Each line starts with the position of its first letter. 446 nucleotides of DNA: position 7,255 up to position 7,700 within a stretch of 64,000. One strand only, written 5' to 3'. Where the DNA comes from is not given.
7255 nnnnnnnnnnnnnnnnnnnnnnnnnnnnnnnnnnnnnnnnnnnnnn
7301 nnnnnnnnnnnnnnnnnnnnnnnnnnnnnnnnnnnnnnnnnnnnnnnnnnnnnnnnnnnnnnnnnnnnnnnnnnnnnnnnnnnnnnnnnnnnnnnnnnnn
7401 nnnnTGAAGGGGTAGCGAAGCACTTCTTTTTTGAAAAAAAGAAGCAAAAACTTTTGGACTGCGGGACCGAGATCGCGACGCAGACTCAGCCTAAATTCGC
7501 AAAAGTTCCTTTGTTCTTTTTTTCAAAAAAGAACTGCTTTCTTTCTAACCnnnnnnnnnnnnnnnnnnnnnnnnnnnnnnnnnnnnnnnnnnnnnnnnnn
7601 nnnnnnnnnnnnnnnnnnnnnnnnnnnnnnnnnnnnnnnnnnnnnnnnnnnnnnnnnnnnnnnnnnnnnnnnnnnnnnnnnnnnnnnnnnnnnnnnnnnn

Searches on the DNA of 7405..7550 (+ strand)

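Call 20: search_dna_similar(query=window:7405-7550:+, collection=plasmids, mode=distant, max_rows=25, max_evalue=0.001)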
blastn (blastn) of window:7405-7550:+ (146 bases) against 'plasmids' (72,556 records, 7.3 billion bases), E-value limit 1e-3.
Records with a match: 1; places in all: 1; records where one place covers at least 80% of the query: 0.
Best place of each record, by identity: 80-90% 1.
By first word of the organism name: Pseudoroseomonas 1.
By predicted mobility (MOB-suite, as given by PLSDB): non-mobilizable 1.
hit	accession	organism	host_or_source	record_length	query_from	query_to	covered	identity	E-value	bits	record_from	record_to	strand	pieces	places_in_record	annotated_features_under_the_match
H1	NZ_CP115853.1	Pseudoroseomonas cervicalis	-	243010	97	144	33%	85.4%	2e-4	53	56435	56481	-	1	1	NAD(P)-dependent oxidoreductase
